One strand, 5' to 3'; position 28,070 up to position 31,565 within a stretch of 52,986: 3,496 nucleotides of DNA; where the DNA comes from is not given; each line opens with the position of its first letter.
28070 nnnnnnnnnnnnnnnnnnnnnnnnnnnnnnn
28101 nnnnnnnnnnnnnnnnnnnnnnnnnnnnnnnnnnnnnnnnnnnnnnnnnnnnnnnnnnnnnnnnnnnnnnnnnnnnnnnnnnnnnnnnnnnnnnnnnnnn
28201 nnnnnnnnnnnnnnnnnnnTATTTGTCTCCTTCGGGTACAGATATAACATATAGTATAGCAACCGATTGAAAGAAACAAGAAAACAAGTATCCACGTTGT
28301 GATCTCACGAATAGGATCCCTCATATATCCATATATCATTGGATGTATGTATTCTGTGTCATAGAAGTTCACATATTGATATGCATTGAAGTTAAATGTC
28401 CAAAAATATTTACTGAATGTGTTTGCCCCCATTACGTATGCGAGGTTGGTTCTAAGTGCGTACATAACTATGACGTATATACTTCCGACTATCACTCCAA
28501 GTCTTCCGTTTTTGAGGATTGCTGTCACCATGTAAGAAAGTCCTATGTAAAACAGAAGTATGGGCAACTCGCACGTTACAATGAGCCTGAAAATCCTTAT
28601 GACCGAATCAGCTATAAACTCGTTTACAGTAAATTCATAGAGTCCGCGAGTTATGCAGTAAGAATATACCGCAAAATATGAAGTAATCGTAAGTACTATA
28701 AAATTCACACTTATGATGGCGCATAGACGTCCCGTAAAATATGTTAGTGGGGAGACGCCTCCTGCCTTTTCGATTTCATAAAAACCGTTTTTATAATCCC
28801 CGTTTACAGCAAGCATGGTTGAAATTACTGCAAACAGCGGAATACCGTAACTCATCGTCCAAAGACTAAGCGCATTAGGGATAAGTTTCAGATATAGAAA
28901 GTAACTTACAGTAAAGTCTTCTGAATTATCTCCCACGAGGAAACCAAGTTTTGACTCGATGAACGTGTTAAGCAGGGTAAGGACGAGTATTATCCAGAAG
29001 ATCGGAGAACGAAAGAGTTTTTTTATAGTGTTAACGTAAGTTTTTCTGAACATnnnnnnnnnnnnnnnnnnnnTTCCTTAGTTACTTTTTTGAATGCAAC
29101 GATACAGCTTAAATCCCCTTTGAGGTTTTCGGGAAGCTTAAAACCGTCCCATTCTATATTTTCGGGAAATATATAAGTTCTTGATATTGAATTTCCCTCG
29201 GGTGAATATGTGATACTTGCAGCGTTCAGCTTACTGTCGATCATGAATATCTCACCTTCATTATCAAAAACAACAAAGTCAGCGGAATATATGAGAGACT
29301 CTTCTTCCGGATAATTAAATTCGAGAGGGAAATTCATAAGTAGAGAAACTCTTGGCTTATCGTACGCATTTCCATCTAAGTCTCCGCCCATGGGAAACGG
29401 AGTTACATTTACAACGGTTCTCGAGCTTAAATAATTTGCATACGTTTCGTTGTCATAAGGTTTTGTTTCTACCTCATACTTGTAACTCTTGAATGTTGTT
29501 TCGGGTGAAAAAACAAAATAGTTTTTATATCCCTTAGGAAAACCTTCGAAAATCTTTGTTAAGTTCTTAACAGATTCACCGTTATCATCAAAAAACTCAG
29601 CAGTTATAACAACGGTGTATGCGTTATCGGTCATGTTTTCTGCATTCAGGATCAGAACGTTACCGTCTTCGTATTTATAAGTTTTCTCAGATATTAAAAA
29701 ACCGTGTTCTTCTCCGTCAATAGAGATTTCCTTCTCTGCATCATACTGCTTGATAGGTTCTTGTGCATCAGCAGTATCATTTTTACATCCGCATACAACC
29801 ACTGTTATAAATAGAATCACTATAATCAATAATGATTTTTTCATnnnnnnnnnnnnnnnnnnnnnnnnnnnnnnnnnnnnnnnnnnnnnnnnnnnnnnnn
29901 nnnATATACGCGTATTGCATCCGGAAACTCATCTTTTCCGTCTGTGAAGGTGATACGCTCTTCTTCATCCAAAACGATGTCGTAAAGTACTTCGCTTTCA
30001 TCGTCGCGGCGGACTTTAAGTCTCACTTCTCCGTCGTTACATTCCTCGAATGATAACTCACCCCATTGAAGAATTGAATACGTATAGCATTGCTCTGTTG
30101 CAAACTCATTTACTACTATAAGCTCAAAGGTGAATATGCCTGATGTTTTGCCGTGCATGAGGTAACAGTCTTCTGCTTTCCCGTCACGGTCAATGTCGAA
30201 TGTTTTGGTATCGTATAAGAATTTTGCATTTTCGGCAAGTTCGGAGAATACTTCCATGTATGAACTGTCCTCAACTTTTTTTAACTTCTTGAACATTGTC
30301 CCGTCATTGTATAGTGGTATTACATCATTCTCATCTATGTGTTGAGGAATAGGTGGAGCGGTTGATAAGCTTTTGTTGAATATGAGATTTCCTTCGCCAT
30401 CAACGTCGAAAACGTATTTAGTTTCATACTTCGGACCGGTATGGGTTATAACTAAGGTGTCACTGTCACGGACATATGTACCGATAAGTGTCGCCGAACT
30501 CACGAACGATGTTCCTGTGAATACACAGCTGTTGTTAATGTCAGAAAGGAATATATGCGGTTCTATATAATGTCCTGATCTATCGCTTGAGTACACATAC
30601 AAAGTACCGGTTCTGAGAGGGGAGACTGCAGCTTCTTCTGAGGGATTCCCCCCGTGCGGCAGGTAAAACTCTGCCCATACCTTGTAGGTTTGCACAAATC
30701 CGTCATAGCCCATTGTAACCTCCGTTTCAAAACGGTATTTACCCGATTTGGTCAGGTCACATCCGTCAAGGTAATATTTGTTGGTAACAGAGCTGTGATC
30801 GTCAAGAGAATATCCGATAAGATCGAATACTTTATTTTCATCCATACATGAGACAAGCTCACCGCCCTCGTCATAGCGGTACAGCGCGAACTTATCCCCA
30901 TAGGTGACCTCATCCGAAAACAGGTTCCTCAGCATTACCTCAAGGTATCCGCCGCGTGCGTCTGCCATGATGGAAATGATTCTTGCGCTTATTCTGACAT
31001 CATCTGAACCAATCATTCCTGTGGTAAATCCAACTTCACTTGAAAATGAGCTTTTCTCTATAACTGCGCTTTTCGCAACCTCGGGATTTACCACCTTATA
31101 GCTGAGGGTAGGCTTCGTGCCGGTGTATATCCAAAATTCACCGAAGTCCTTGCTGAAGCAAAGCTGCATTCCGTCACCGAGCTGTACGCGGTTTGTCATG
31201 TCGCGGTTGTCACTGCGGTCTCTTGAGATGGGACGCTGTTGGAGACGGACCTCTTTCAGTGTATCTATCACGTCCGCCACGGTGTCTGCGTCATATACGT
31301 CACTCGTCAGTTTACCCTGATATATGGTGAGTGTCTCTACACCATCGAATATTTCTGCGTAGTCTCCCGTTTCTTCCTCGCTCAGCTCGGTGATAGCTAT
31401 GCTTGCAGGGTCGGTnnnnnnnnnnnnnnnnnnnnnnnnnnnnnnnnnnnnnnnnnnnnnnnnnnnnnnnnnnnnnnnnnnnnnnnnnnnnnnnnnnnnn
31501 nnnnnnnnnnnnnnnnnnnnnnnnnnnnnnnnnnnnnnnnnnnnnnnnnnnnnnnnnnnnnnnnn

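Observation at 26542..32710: BlaI/BlaR1-type proteolytic switch wired to a lipoprotein plus two permeases plus ATPase, a LanI/LanFEG-like layout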

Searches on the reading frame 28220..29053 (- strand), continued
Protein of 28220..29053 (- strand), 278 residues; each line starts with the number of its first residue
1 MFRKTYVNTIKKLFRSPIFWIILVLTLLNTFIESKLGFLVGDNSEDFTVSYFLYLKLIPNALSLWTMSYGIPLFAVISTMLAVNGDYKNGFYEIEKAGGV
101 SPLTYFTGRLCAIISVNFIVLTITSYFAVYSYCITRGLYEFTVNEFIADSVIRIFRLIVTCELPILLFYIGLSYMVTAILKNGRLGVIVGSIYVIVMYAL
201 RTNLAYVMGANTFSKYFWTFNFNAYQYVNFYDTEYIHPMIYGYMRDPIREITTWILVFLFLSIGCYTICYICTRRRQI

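Call 41: search_protein_families(library=ncbifam, proteins=[L006:7597-7854:+, L014:1667-1906:+, L006:12493-13923:+, L014:172-1596:+, L007:10955-11773:+, L014:2057-3268:+, L006:11837-12493:+, L019:2596-4635:+, L012:6351-7370:+, L024:12518-13387:+], max_evalue=0.01)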
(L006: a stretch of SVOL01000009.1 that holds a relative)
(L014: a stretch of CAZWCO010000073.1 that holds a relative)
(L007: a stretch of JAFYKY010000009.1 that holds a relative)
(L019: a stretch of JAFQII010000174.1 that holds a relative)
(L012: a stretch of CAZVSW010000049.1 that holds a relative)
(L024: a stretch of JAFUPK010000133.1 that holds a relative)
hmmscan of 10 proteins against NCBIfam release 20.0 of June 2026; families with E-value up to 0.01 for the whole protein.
L006:7597-7854:+ (86 aa): 0 families

L014:1667-1906:+ (80 aa): 0 families

L006:12493-13923:+ (477 aa): 77 families (the best 25 are shown)
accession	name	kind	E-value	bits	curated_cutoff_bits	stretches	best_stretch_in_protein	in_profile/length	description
NF047865.1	rSAM_PapB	equivalog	1.1e-86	291.1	340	1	101-430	2-327/330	PapB family radical SAM/SPASM ranthipeptide maturase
TIGR03974.1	rSAM_six_Cys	equivalog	4.3e-85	286.3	425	1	77-446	72-443/451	thioether cross-link-forming SCIFF peptide maturase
TIGR04064.1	rSAM_nif11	equivalog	4.8e-85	286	518.7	1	12-459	2-440/459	nif11-like peptide radical SAM maturase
TIGR03906.1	quino_hemo_SAM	equivalog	5.5e-80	269.3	453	1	15-466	4-461/467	quinohemoprotein amine dehydrogenase maturation protein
NF040492.1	not_ScfB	exception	1.1e-78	265.2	855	1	100-446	93-442/450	ScfB-related radical SAM/SPASM orphan maturase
TIGR04068.1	rSAM_ocin_clost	equivalog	7.4e-61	206.4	500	2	14-252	2-235/462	Cys-rich peptide radical SAM maturase CcpM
TIGR04280.1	geopep_mat_rSAM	hypoth_equivalog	8.1e-41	140.4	400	1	101-446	83-418/428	geopeptide radical SAM maturase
TIGR04115.1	rSAM_Cxxx_rpt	equivalog_domain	1.2e-37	130.3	350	1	103-432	3-339/359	radical SAM peptide maturase, CXXX-repeat target family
NF035951.1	rSAM_RumMC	equivalog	8.8e-37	126.9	720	2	17-255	20-265/510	RumMC family radical SAM sactipeptide maturase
NF038170.1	lachnocin_rSAM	equivalog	1e-36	126.8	550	1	88-416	62-392/440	lachnocin radical SAM maturase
TIGR03978.1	rSAM_paired_1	equivalog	4.2e-34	118.1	370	1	69-463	54-462/466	His-Xaa-Ser system radical SAM maturase HxsB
NF038107.1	rSAM_NF038107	equivalog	1.1e-31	110.1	600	1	107-446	90-424/444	Cys-every-fifth radical SAM/SPASM peptide maturase CefB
TIGR04148.1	GG_samocin_CFB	equivalog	2.6e-30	106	300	1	101-251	16-172/411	radical SAM peptide maturase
TIGR03942.1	sulfatase_rSAM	equivalog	4.5e-30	104.9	349.45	1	108-448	7-353/363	anaerobic sulfatase maturase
NF041707.1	rSAM_YhhB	equivalog_domain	7.6e-29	100.7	445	1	101-252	1-155/369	cyclophane-forming radical SAM/SPASM peptide maturase YhhB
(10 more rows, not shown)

L014:172-1596:+ (475 aa): 78 families (the best 25 are shown)
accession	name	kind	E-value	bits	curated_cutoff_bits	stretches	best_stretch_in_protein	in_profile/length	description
TIGR04064.1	rSAM_nif11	equivalog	2.8e-85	286.8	518.7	1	13-458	4-441/459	nif11-like peptide radical SAM maturase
NF047865.1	rSAM_PapB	equivalog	7.6e-85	285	340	1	101-428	4-327/330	PapB family radical SAM/SPASM ranthipeptide maturase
TIGR03974.1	rSAM_six_Cys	equivalog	4.1e-84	283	425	1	81-444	78-443/451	thioether cross-link-forming SCIFF peptide maturase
NF040492.1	not_ScfB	exception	3.6e-80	270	855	1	13-440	4-438/450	ScfB-related radical SAM/SPASM orphan maturase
TIGR03906.1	quino_hemo_SAM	equivalog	1.1e-77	261.6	453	1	98-458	92-455/467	quinohemoprotein amine dehydrogenase maturation protein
TIGR04068.1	rSAM_ocin_clost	equivalog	9.6e-60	202.8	500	1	14-456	3-459/462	Cys-rich peptide radical SAM maturase CcpM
TIGR04280.1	geopep_mat_rSAM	hypoth_equivalog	4.8e-37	127.9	400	1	100-428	84-403/428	geopeptide radical SAM maturase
TIGR04115.1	rSAM_Cxxx_rpt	equivalog_domain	4e-35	121.9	350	1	104-435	6-339/359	radical SAM peptide maturase, CXXX-repeat target family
NF038107.1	rSAM_NF038107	equivalog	4.7e-35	121.2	600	1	106-452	91-432/444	Cys-every-fifth radical SAM/SPASM peptide maturase CefB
NF038170.1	lachnocin_rSAM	equivalog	9e-35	120.4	550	1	99-414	75-392/440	lachnocin radical SAM maturase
NF035951.1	rSAM_RumMC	equivalog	1.2e-34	119.9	720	2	77-252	92-264/510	RumMC family radical SAM sactipeptide maturase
TIGR03978.1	rSAM_paired_1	equivalog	7.5e-32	110.7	370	1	104-448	87-449/466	His-Xaa-Ser system radical SAM maturase HxsB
TIGR03942.1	sulfatase_rSAM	equivalog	4e-30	105.1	349.45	1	107-444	8-351/363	anaerobic sulfatase maturase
TIGR04148.1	GG_samocin_CFB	equivalog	6.4e-30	104.7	300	1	98-255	15-178/411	radical SAM peptide maturase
NF041707.1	rSAM_YhhB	equivalog_domain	3.8e-29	101.7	445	1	100-249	2-154/369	cyclophane-forming radical SAM/SPASM peptide maturase YhhB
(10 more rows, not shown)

L007:10955-11773:+ (273 aa): 0 families

L014:2057-3268:+ (404 aa): 0 families

L006:11837-12493:+ (219 aa): 1 family
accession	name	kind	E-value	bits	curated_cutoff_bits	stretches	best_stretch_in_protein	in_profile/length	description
NF033192.3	CPBP_JDVT_MrtJ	equivalog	0.0036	17.9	75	1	111-192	10-96/98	JDVT-CTERM system glutamic-type intramembrane protease MrtJ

L019:2596-4635:+ (680 aa): 0 families

L012:6351-7370:+ (340 aa): 0 families

L024:12518-13387:+ (290 aa): 189 families (the best 25 are shown)
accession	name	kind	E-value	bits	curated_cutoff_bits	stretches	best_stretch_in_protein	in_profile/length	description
TIGR03522.1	GldA_ABC_ATP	equivalog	1.1e-57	195.8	402.6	1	2-211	3-210/301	gliding motility-associated ABC transporter ATP-binding subunit GldA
TIGR01188.1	drrA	subfamily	1.6e-44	152.4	312.45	1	14-222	4-213/302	daunorubicin resistance ABC transporter, ATP-binding protein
TIGR03740.1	galliderm_ABC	subfamily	2.4e-41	141.9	309.75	1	3-216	2-207/223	lantibiotic protection ABC transporter ATP-binding subunit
TIGR03864.1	PQQ_ABC_ATP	hypoth_equivalog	4.6e-40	137.5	302.25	1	2-221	2-220/236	ABC transporter, ATP-binding subunit, PQQ-dependent alcohol dehydrogenase system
NF010060.0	PRK13537.1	equivalog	6.1e-40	137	521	1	2-223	16-236/314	nodulation factor ABC transporter ATP-binding protein NodI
NF010059.0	PRK13536.1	equivalog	7.1e-39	133.5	549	1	2-223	44-264/342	nodulation factor ABC transporter ATP-binding protein NodI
TIGR01288.1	nodI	equivalog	5.3e-36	124.2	424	1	2-222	5-224/303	nodulation factor ABC transporter ATP-binding protein NodI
TIGR02673.1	FtsE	equivalog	7.6e-36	123.8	264.85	1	1-210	1-214/214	cell division ATP-binding protein FtsE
NF033858.1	ABC2_perm_RbbA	equivalog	3.4e-35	121.2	1050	1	2-216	267-480/909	ribosome-associated ATPase/putative transporter RbbA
NF043075.1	MMSYN1_0197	equivalog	6.8e-35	120.6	550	1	1-220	2-220/341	spermidine/putrescine ABC transporter ATP-binding protein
TIGR04521.1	ECF_ATPase_2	equivalog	2.2e-34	118.8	330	1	2-221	1-233/279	energy-coupling factor transporter ATPase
TIGR02315.1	ABC_phnC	equivalog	1.5e-33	116.2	266.1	1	1-220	1-233/243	phosphonate ABC transporter ATP-binding protein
TIGR01186.1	proV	subfamily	2.9e-33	115.5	326.6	1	14-219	4-216/363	betaine/proline/choline family ABC transporter ATP-binding protein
TIGR03608.1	L_ocin_972_ABC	subfamily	6e-33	114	254.85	1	5-194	2-195/206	putative bacteriocin export ABC transporter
TIGR01257.1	rim_protein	equivalog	1.2e-31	108.6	4012.85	1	4-215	931-1142/2272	rim ABC transporter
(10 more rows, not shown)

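Call 73: search_protein_families(library=pfam, proteins=[L024:14880-16208:-, L011:10337-11764:+, L024:10358-11704:+], max_evalue=0.01)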
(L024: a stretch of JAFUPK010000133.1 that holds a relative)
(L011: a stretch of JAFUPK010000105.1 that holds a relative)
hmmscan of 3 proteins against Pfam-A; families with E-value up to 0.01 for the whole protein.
L024:14880-16208:- (443 aa): 1 family
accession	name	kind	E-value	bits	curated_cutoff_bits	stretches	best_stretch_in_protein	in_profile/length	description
PF00395.25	SLH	-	4.6e-35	119.8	20.8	3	90-133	1-44/44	S-layer homology domain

L011:10337-11764:+ (476 aa): 1 family
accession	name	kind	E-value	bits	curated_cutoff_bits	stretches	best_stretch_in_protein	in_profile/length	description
PF02095.21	Extensin_1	-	4.4e-07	30.3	105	1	140-231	19-111/171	Extensin-like protein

L024:10358-11704:+ (449 aa): 0 families

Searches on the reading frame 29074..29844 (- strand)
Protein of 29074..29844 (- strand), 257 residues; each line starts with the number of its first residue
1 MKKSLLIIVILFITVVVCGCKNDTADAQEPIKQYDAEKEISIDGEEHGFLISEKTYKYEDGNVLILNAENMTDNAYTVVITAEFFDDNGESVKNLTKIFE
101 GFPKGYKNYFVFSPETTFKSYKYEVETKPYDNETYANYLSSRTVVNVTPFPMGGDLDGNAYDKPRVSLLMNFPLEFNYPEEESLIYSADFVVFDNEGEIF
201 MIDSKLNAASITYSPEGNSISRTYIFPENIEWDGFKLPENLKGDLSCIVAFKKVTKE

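Call 3: search_protein_families(library=pfam, proteins=[window:29074-29844:-], max_evalue=0.1)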
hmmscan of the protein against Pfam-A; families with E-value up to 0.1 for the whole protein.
window:29074-29844:- (257 aa): 1 family
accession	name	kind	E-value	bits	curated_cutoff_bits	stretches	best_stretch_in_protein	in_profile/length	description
PF07550.17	Shr-like_HID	-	0.0015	19.4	22.3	1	37-87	28-74/82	Heme-binding protein Shr-like, Hb-interacting domain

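Call 4: search_protein_families(library=ncbifam, proteins=[window:29074-29844:-], max_evalue=0.1)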
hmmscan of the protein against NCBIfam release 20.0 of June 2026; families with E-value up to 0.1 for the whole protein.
window:29074-29844:- (257 aa): 4 families
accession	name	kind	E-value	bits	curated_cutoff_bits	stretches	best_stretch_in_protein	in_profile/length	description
NF052634.1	Riean_0653_fam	subfamily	0.011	16.7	57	1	1-135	1-127/176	Riean_0653 family protein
NF041428.1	TrsH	subfamily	0.011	15.9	150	1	1-60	1-58/149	TrsH/TraH family protein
NF053819.1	EF0750_LPXTG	subfamily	0.03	14.8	47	1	1-52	1-44/105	EF2685/EF0750 family sortase-dependent surface protein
NF038353.1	FxLYD_dom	domain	0.046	13.6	23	1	68-113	10-56/71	FxLYD domain-containing protein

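Call 19: find_homologous_proteins(query=window:29074-29844:-)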
Query window:29074-29844:- (257 aa): 6 proteins with E <= 0.001 among 321 candidates.
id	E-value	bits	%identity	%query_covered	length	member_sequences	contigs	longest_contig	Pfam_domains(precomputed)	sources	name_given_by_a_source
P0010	1.5e-157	540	95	95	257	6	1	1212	-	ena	-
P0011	2.1e-123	429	78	95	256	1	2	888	-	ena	-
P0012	2.7e-121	422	72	99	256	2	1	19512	-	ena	-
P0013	4.7e-116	404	70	99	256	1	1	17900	-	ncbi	-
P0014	1.2e-113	397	71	94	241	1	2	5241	-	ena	-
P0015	5.8e-68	247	49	95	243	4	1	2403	-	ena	-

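Call 22: find_encoding_contigs(protein=P0012, flank=10000, max_places=3)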
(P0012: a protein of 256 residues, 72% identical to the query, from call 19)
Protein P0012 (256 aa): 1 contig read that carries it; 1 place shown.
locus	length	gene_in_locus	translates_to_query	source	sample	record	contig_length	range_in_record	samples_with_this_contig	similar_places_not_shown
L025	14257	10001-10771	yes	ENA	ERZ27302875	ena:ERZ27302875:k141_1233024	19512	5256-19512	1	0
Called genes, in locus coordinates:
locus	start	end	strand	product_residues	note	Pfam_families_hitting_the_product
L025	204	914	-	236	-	PF00702:Hydrolase, PF13419:HAD_2, PF13242:Hydrolase_like (weak)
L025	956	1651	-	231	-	PF13240:Zn_Ribbon_1 (weak)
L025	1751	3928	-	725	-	PF10340:Say1_Mug180, PF20434:BD-FAE, PF07859:Abhydrolase_3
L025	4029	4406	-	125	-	PF01978:TrmB, PF12802:MarR_2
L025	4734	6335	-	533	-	-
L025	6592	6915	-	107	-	-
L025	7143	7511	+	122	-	PF03965:Penicillinase_R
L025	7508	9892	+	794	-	PF05569:Peptidase_M56, PF20251:Big_14 (weak)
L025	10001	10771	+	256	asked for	-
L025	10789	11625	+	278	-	-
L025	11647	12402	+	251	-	-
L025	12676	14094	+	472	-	PF00395:SLH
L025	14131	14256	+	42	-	?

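Call 30: predict_structure(alignment_id=A2)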
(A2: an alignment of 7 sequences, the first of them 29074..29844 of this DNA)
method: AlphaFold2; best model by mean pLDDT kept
length: 257 residues; sequences in the alignment: 7
mean_pLDDT: 76.0   pTM: 0.74
mean pLDDT of the five models: 76.0, 74.2, 73.4, 64.5, 52.0
residues with pLDDT >= 90: 63; 70-90: 105; 50-70: 65; < 50: 24
segments of 3 or more residues with pLDDT < 50: 1-6, 11-26
pLDDT, mean of each block of 10 residues (from residue 1): 50 41 46 88 87 92 92 89 95 91 84 91 93 59 61 58 68 60 81 88 85 70 73 73 83 77
secondary structure, 60 per line:
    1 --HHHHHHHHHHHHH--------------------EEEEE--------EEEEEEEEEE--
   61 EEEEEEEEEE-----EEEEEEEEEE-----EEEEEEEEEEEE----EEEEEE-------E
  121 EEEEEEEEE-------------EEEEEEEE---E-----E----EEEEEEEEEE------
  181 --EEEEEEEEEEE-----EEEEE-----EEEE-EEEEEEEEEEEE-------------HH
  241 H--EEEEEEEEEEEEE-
elements in order: H3-15 E36-40 E49-58 E61-70 E76-85 E91-102 E107-112 E120-129 E143-150 E165-174 E183-193 E199-203 E209-212 E214-225 E244-256

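Call 33: fold_search(model_id=the predicted structure, library=pdb)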
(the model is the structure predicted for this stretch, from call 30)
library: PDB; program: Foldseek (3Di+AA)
matches with E <= 10: 1197; with E <= 0.001: 3
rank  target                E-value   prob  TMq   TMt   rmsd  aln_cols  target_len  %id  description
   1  4xup_D                4.3e-04  0.51  0.14  0.12  22.0       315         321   10  Structure of the N-terminal CBM22-1-CBM22-2 tandem domain from Paenibacillus barcinonensis Xyn10C (released 2015-06-03)
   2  4xup_F                5.3e-04  0.41  0.13  0.11  26.4       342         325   10  Structure of the N-terminal CBM22-1-CBM22-2 tandem domain from Paenibacillus barcinonensis Xyn10C (released 2015-06-03)
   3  4xup_A                7.2e-04  0.35  0.13  0.11  22.5       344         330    9  Structure of the N-terminal CBM22-1-CBM22-2 tandem domain from Paenibacillus barcinonensis Xyn10C (released 2015-06-03)
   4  7kwb_B                1.2e-03  0.69  0.19  0.14  19.4       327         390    8  Surface glycan-binding protein B from Bacteroides thetaiotaomicron (released 2021-02-17)
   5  7kwb_A                1.3e-03  0.51  0.17  0.12  19.6       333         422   10  Surface glycan-binding protein B from Bacteroides thetaiotaomicron (released 2021-02-17)
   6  9a3i_A                1.8e-03  0.80  0.21  0.16  21.6       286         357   11  Parathyroid hormone receptor type 1 in complex with a long-acting parathyroid hormone analog and arrestin 2 (6u1n-base (released 2023-03-27)
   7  8jrv_A                2.1e-03  0.60  0.18  0.14  22.9       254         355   12  Cryo-EM structure of the glucagon receptor bound to glucagon and beta-arrestin 1 (released 2023-08-16)
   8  8jru_A                2.5e-03  0.63  0.18  0.14  21.9       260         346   12  Cryo-EM structure of the glucagon receptor bound to beta-arrestin 1 in ligand-free state (released 2023-08-16)
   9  9bt8_B                2.7e-03  0.60  0.17  0.14  22.6       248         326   14  Structure of Src in complex with beta-arrestin 1 revealing SH3 binding sites (released 2024-11-13)
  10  8ugt                  4.3e-03  0.38  0.17  0.09  20.8       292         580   12  E. eligens beta-glucuronidase bound to UNC10206581-G (released 2024-07-24)
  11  9uyj_A                4.6e-03  0.77  0.22  0.18  22.6       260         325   12  Cryo-EM structure of the G protein-coupled receptor 1 (GPR1) bound to chemerin and beta-arrestin 1 (Conformation 3) (released 2025-11-19)
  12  9cx9_A                5.6e-03  0.51  0.18  0.15  22.3       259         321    9  Structure of SH3 domain of Src in complex with beta-arrestin 1 (released 2024-11-13)
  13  8oxw_A                5.9e-03  0.92  0.27  0.11  18.2       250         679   12  Transglutaminase 3 in complex with DH patient-derived Fab DH63-B02 (released 2023-10-18)
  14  1nug_B                5.9e-03  0.72  0.23  0.10  18.1       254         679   13  Role of Calcium Ions in the Activation and Activity of the Transglutaminase 3 Enzyme (2 calciums, 1 Mg, inactive form) (released 2003-04-22)
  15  4cuc_A                6.5e-03  0.57  0.19  0.07  17.7       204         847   13  Unravelling the multiple functions of the architecturally intricate Streptococcus pneumoniae beta-galactosidase, BgaA. (released 2014-08-20)
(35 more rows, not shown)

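Call 66: search_solved_structures(query=A2, max_evalue=10)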
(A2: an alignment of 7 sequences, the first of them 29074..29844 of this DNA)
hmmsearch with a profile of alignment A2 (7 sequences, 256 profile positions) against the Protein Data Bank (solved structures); distinct sequences matched with E-value up to 10: 2.
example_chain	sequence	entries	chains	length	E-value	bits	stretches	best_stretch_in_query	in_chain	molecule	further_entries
2pt7_G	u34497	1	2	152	0.13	14.5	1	39-92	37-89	Hypothetical protein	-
9bba_A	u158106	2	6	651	2.9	10.1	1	99-172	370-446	S1_8C sulfatase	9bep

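Call 73: search_protein_families(library=pfam, proteins=[L025:12676-14091:+], max_evalue=0.01)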
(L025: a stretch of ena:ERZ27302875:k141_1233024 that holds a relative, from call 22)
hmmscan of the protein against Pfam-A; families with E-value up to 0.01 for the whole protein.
L025:12676-14091:+ (472 aa): 1 family
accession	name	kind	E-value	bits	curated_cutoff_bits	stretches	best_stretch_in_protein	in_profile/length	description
PF00395.25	SLH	-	7.8e-28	96.6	20.8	2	92-134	1-43/44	S-layer homology domain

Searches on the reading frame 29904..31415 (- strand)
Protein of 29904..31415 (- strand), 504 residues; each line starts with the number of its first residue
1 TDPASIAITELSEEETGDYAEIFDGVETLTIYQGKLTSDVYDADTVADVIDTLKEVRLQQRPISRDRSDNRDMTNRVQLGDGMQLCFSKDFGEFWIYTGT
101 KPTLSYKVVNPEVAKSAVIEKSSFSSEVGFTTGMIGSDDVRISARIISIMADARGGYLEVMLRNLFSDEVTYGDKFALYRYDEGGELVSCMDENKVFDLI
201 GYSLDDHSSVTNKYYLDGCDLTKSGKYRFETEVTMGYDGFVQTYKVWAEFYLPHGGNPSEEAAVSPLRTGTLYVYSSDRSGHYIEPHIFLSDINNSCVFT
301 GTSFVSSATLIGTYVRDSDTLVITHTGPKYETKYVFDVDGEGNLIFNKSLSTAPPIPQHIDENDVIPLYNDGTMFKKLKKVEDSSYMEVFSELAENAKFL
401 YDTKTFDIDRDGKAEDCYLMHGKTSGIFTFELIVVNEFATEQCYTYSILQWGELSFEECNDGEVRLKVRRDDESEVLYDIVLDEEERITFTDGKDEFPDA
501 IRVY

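Call 25: find_homologous_proteins(query=window:29904-31415:-)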
Query window:29904-31415:- (504 aa): 4 proteins with E <= 0.001 among 8000 candidates.
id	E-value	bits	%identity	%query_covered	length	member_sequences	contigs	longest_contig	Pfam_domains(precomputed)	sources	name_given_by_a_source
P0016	0.0e+0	1139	100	100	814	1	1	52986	PF05569.18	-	-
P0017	2.9e-240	816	73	98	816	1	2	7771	PF05569.18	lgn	-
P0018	1.4e-102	362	43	99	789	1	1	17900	PF05569.18,PF20251.5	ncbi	-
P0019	8.7e-92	326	85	36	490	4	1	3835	PF05569.18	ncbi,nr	ncbi:MAG: hypothetical protein IKZ03_01795, partial [Clostridia bacterium]|nr:hypothetical protein [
